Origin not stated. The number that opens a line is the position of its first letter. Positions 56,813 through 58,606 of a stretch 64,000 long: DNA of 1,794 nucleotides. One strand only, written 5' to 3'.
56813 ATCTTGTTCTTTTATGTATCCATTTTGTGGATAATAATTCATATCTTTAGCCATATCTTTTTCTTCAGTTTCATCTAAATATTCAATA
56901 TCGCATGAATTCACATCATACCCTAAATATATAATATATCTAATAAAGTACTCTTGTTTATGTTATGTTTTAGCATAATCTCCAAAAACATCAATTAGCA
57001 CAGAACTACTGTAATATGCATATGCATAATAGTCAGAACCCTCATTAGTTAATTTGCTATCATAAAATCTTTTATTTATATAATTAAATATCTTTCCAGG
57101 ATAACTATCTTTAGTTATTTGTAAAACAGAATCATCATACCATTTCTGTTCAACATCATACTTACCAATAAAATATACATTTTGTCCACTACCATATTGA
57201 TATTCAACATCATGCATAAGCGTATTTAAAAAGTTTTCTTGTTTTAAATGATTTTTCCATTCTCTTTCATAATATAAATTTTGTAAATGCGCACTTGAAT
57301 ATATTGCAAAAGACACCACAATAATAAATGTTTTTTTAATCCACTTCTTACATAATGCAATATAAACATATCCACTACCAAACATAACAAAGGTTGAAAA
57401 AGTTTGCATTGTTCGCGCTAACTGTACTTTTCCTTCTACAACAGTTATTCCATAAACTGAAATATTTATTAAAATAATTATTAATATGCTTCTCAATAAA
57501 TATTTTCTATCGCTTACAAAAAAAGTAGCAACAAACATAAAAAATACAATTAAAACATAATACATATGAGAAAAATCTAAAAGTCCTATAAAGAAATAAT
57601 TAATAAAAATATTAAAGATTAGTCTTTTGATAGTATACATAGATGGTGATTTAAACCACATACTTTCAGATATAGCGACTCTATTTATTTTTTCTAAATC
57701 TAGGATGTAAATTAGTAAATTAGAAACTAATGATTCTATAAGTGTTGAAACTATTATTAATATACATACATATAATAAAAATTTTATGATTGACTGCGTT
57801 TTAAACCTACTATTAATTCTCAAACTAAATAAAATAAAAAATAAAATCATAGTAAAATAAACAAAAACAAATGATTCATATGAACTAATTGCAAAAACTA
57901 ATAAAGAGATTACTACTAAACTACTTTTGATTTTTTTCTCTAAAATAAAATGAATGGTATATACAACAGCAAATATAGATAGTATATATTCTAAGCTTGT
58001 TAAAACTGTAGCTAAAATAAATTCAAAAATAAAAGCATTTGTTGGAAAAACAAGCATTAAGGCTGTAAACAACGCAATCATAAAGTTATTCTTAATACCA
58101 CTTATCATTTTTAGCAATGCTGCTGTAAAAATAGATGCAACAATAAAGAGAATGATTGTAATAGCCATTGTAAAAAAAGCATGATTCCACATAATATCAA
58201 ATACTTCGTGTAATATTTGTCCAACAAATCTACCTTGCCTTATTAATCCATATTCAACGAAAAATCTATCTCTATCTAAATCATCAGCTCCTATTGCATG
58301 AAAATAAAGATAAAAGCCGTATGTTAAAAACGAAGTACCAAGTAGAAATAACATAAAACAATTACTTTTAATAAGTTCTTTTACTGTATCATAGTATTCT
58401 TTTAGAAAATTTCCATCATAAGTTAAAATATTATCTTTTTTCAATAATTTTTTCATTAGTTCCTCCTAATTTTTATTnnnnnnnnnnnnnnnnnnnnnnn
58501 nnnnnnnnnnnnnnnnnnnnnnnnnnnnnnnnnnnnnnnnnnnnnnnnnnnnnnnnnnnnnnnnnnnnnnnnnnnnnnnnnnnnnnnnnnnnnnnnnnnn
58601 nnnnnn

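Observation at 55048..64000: Surface-glycosylation island: CDP-hexose pathway fused to a Gtr-type three-component glycosylation module and a Wzm/Wzt exporter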

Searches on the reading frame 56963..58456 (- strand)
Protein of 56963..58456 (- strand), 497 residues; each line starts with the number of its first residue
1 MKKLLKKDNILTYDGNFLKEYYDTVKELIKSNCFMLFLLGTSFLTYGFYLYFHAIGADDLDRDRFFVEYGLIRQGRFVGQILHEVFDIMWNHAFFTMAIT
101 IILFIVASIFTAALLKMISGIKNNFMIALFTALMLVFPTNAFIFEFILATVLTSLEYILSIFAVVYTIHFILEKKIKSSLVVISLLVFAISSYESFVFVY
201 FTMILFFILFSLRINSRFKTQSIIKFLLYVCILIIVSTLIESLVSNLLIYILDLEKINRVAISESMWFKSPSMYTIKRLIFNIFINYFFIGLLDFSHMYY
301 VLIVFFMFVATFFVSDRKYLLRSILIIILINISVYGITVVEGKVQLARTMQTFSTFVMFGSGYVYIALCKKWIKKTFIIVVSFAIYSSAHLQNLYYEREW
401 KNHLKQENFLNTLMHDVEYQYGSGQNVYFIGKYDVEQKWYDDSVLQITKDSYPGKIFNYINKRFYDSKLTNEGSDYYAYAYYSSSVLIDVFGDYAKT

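Call 4: search_protein_families(library=pfam, proteins=[window:56963-58456:-], max_evalue=0.01)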
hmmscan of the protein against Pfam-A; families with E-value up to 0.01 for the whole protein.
window:56963-58456:- (497 aa): 1 family
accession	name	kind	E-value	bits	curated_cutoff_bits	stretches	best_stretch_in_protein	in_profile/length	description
PF14264.12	Glucos_trans_II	-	6.2e-14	52.3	30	1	58-364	12-316/317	Glucosyl transferase GtrII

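Call 5: search_protein_families(library=ncbifam, proteins=[window:56963-58456:-], max_evalue=0.01)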
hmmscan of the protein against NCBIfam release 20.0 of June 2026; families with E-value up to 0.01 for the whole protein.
window:56963-58456:- (497 aa): 0 families
